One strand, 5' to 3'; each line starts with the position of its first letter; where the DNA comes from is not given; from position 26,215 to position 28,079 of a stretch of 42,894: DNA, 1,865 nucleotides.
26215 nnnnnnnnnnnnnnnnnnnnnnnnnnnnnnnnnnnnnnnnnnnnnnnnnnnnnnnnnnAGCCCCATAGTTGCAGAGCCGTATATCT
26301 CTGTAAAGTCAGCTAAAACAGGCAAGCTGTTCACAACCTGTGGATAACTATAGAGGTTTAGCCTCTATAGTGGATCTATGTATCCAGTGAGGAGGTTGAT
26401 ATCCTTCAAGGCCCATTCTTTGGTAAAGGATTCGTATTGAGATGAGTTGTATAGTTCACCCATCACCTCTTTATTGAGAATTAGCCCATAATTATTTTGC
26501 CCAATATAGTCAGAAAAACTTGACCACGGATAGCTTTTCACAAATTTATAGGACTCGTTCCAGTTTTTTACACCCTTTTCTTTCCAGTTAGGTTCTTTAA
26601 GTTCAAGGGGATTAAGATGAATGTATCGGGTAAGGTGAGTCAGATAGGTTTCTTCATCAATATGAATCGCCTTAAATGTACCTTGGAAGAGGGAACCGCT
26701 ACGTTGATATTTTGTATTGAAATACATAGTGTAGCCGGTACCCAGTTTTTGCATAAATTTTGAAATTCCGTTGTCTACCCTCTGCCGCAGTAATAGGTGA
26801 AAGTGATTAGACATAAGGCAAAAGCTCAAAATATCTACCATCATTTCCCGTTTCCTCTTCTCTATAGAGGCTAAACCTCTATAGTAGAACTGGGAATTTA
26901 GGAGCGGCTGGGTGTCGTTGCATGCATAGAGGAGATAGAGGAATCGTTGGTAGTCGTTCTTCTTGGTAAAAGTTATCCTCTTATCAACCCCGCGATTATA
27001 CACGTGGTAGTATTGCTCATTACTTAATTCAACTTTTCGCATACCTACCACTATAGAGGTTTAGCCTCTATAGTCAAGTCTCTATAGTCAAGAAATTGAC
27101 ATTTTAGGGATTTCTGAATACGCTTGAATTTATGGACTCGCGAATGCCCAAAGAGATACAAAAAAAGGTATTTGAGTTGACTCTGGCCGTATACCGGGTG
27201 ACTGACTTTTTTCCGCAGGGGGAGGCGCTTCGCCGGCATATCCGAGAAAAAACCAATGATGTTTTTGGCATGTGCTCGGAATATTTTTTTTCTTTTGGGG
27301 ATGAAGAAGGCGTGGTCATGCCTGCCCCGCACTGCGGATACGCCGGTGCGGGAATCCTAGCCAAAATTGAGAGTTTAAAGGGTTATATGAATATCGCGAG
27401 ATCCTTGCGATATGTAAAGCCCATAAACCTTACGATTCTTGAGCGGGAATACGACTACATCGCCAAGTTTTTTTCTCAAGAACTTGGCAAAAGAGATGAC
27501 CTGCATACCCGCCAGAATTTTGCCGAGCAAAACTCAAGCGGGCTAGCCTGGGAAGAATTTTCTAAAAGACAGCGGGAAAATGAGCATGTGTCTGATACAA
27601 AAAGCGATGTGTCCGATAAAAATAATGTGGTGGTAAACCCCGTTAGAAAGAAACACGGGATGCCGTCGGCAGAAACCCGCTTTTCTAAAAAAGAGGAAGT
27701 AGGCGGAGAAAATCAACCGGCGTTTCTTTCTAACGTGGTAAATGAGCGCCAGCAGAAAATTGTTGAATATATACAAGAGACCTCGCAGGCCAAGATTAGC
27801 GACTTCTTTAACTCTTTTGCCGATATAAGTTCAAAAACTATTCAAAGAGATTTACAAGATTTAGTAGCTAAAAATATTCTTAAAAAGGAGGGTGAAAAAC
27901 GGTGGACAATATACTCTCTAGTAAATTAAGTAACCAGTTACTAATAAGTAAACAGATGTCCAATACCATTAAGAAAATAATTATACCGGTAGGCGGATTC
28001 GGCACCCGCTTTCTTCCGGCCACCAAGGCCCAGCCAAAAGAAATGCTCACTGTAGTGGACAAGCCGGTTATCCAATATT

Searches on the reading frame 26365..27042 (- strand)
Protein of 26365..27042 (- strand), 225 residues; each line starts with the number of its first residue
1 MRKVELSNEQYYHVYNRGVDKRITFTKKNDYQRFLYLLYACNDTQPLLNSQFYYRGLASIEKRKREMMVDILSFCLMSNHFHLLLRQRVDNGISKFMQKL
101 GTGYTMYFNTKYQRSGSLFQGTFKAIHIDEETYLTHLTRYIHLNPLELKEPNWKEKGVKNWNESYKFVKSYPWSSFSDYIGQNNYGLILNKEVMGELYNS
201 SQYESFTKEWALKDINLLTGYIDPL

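Call 14: search_protein_families(library=pfam, proteins=[window:26365-27042:-])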
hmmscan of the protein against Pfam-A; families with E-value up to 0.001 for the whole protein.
window:26365-27042:- (225 aa): 1 family
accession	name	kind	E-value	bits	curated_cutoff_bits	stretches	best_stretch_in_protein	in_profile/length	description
PF01797.21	Y1_Tnp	-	3.4e-11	43.7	23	1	41-142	13-119/121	Transposase IS200 like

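Call 16: find_homologous_proteins(query=window:26365-27042:-)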
Query window:26365-27042:- (225 aa): 7869 proteins with E <= 0.001 among 8000 candidates; the best 120 are listed.
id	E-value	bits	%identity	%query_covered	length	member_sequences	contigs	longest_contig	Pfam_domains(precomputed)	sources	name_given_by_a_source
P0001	6.2e-149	512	100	100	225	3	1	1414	PF01797.22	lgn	-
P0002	6.9e-136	469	89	100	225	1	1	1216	PF01797.22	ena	-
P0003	3.6e-102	359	68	98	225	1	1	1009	PF01797.22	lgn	-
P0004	1.5e-99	350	65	99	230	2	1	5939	PF01797.22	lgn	-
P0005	9.4e-99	347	64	100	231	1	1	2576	PF01797.22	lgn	-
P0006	1.3e-98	347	68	97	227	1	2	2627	PF01797.22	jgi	-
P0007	8.6e-94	331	65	97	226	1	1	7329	PF01797.22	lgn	-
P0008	8.8e-93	328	62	98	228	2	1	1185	PF01797.22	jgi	-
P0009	1.3e-92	327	65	95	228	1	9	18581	PF01797.22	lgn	-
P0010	1.3e-92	327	63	98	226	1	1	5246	PF01797.22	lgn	-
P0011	1.6e-92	327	62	98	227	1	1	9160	PF01797.22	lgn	-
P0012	3.6e-92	326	62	98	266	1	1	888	PF01797.22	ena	-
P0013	1.3e-90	321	63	99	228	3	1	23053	PF01797.22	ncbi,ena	-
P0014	6.5e-90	319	61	98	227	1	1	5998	PF01797.22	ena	-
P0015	9.9e-90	318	60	99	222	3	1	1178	PF01797.22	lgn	-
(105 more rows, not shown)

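Call 22: find_related_loci(query=A1, collection=genome_contigs, flank=10000)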
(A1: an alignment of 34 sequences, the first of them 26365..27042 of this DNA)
Query A1 (225 aa) in genome_contigs; peptide patterns used: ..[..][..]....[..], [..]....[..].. (x = any residue, [..] = any of these).
600 stretches matched a pattern (row limit reached: there are more); 572 encode a relative of the query (tblastn E <= 1e-3); the best 80 are kept; 80 distinct loci.
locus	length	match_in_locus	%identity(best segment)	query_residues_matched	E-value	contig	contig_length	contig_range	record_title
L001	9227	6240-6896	61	1-220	1e-93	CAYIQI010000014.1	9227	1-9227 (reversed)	MAG TPA_asm: uncultured Candidatus Saccharibacteria bacterium isolate ERP119705_co24_335 genome assembly, contig: NODE_1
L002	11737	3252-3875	54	2-205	6e-76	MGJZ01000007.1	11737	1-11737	MAG: Candidatus Yanofskybacteria bacterium RIFCSPHIGHO2_02_FULL_50_12 rifcsphigho2_02_scaffold_18583, whole genome shotg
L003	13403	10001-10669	50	1-215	1e-71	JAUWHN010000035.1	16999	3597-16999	MAG: Candidatus Portnoybacteria bacterium isolate CSMAG_2269 CSMAG_2269_k141_3532992_length_16999_cov_10.0000, whole gen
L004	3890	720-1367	51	1-218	2e-68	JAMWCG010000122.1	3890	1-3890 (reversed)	MAG: Candidatus Omnitrophota bacterium isolate JZ-2.bins.168.201808 NODE_50455_length_3890_cov_0.917087, whole genome sh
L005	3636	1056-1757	48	1-219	1e-68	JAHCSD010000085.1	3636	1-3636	MAG: Patescibacteria group bacterium isolate Bin_050 NODE_182_length_3636_cov_26.518404, whole genome shotgun sequence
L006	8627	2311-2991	48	1-217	7e-68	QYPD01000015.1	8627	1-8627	MAG: Spirochaetia bacterium isolate PowLak16_MAG37 c_000000182760, whole genome shotgun sequence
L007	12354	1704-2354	49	1-218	1e-67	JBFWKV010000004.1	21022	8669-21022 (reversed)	MAG: Candidatus Omnitrophota bacterium isolate CA_2019_NHSR_50 NODE_5679_length_21022_cov_3.398564_NHSR, whole genome sh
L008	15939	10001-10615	51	1-207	4e-67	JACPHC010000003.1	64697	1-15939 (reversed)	MAG: Parcubacteria group bacterium isolate NC_groundwater_404_Ag_B-0.1um_40_17 GD18-4_B1_scaffold_315043, whole genome s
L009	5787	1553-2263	49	1-222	8e-67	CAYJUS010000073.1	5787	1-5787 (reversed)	MAG TPA_asm: uncultured Candidatus Saccharibacteria bacterium isolate ERP125453_co1_267 genome assembly, contig: NODE_18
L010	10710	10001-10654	47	1-210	6e-66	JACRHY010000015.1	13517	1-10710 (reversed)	MAG: Parcubacteria group bacterium isolate NC_groundwater_1789_Pr3_B-0.1um_50_11 SR-2_scaffold_141_1070498, whole genome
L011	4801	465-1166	47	1-217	3e-65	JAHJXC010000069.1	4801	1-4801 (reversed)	MAG: Patescibacteria group bacterium isolate UML_A.mb.14 UML_A.mb.14_k141_112365, whole genome shotgun sequence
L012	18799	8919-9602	46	1-217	5e-65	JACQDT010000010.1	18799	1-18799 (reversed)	MAG: Candidatus Azambacteria bacterium isolate NC_groundwater_1002_Pr1_S-0.65um_50_11 Montesol18_Sp65_coassembly_scaffol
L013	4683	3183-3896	45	1-219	7e-65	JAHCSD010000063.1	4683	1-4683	MAG: Patescibacteria group bacterium isolate Bin_050 NODE_126_length_4683_cov_25.715805, whole genome shotgun sequence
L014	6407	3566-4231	48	1-218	5e-63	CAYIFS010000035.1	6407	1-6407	MAG TPA_asm: uncultured Candidatus Saccharibacteria bacterium isolate ERP119705_co18_679 genome assembly, contig: NODE_1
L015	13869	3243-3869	45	1-210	2e-62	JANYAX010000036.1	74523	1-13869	MAG: Candidatus Nomurabacteria bacterium isolate GL140_5_metabat_390 GL140_5_k141_1931649, whole genome shotgun sequence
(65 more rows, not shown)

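Call 48: predict_structure(alignment_id=A1)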
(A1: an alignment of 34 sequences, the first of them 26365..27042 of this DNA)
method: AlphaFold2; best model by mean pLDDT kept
length: 225 residues; sequences in the alignment: 34
mean_pLDDT: 84.5   pTM: 0.83
mean pLDDT of the five models: 84.5, 82.8, 82.2, 81.4, 72.9
residues with pLDDT >= 90: 114; 70-90: 78; 50-70: 22; < 50: 11
segments of 3 or more residues with pLDDT < 50: 217-225
pLDDT, mean of each block of 10 residues (from residue 1): 80 88 86 93 84 61 86 95 97 96 92 89 91 84 92 87 91 92 88 80 75 54 41
secondary structure, 60 per line:
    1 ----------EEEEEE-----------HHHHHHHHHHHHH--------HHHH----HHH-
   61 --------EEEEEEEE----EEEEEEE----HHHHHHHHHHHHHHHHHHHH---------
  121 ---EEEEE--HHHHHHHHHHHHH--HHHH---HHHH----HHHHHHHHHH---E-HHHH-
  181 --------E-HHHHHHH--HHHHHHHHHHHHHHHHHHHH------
elements in order: E11-16 H28-40 H49-52 E69-76 E81-87 H92-111 E124-128 H131-143 H146-149 H153-156 H161-170 H176-179 H191-197 H200-219

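Call 52: search_solved_structures(query=A1, max_evalue=0.01, show_alignments=2)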
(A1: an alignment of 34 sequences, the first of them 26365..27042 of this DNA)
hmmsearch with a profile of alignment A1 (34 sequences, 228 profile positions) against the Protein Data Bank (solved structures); distinct sequences matched with E-value up to 0.01: 0.

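Call 54: fold_search(model_id=the predicted structure, library=pdb)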
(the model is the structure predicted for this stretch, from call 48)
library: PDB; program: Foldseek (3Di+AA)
matches with E <= 10: 901; with E <= 0.001: 14
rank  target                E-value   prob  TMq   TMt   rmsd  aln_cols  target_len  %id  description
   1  4er8_A                5.8e-06  1.00  0.54  0.72   6.2       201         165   13  Structure of the REP associates tyrosine transposase bound to a REP hairpin (released 2012-08-15)
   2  2vic_A                1.8e-04  1.00  0.39  0.55  13.2       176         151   10  CRYSTAL STRUCTURE OF THE ISHP608 TRANSPOSASE IN COMPLEX with Left end 26- mer DNA and manganese (released 2008-02-19)
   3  2a6m_B                1.9e-04  1.00  0.39  0.57  15.3       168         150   14  Crystal Structure of the ISHp608 Transposase (released 2005-10-25)
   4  2xm3_A                2.4e-04  1.00  0.37  0.62   5.9       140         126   15  Deinococcus radiodurans ISDra2 Transposase Left end DNA complex (released 2010-10-13)
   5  2a6o_A                2.6e-04  1.00  0.39  0.56  14.6       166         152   13  Crystal Structure of the ISHp608 Transposase in Complex with Stem-loop DNA (released 2005-10-25)
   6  2vjv_A                4.6e-04  1.00  0.39  0.66   7.4       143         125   10  Crystal structure of the IS608 transposase in complex with left end 26-mer DNA hairpin and a 6-mer DNA representing th (released 2008-02-19)
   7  3otd_A                4.9e-04  0.99  0.30  0.29   9.9       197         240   14  Crystal structure of human tRNAHis guanylyltransferase (Thg1)- NaI derivative (released 2010-11-17)
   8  2xqc_D                5.8e-04  1.00  0.38  0.60   8.1       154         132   14  DEINOCOCCUS RADIODURANS ISDRA2 TRANSPOSASE COMPLEXED WITH LEFT END RECOGNITION AND CLEAVAGE SITE AND ZN (released 2010-10-13)
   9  2xma_E                6.9e-04  1.00  0.37  0.56   9.6       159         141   16  DEINOCOCCUS RADIODURANS ISDRA2 TRANSPOSASE RIGHT END DNA COMPLEX (released 2010-10-13)
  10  2xo6_A                7.3e-04  1.00  0.37  0.58   4.5       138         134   12  DEINOCOCCUS RADIODURANS ISDRA2 TRANSPOSASE Y132F MUTANT COMPLEXED WITH LEFT END RECOGNITION AND CLEAVAGE SITE (released 2010-10-13)
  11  3otc_A                8.2e-04  0.99  0.33  0.29  11.7       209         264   12  Crystal structure of human tRNAHis guanylyltransferase (Thg1)- Native II (released 2010-11-17)
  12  7cv1_C                8.6e-04  0.98  0.31  0.29   9.5       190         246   13  Structure of human tRNAHis guanylyltransferase (Thg1) in the presence of human mitochondrial tRNAHis (released 2021-04-07)
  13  3otc_B                8.6e-04  0.97  0.30  0.27  11.5       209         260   13  Crystal structure of human tRNAHis guanylyltransferase (Thg1)- Native II (released 2010-11-17)
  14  2xo6_D                9.1e-04  1.00  0.37  0.60   4.4       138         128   12  DEINOCOCCUS RADIODURANS ISDRA2 TRANSPOSASE Y132F MUTANT COMPLEXED WITH LEFT END RECOGNITION AND CLEAVAGE SITE (released 2010-10-13)
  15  2xma_B                1.1e-03  1.00  0.37  0.58   5.7       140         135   15  DEINOCOCCUS RADIODURANS ISDRA2 TRANSPOSASE RIGHT END DNA COMPLEX (released 2010-10-13)
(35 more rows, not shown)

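Call 56: search_protein_families(library=ncbifam, proteins=[window:26365-27042:-], max_evalue=0.01)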
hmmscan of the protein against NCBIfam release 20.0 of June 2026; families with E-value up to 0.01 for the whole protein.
window:26365-27042:- (225 aa): 1 family
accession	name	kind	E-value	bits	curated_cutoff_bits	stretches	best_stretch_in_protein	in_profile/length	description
NF047646.1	REP_Tyr_transpos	equivalog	5.4e-11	42.6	80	1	57-146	35-132/146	REP-associated tyrosine transposase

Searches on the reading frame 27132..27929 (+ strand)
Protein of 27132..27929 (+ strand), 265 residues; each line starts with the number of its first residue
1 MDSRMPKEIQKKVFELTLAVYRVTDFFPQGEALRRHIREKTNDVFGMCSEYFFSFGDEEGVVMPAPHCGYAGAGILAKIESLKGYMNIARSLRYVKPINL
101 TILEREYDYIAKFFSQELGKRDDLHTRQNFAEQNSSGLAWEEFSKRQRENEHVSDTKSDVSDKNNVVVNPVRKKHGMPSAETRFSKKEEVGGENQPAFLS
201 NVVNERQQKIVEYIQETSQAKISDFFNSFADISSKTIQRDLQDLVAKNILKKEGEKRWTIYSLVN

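Call 14: search_protein_families(library=pfam, proteins=[window:27132-27929:+])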
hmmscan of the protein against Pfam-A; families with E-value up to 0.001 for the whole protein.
window:27132-27929:+ (265 aa): 1 family
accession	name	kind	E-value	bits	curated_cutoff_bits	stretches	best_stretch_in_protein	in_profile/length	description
PF08220.18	HTH_DeoR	-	2.2e-06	27.8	21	1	206-252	1-46/57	DeoR-like helix-turn-helix domain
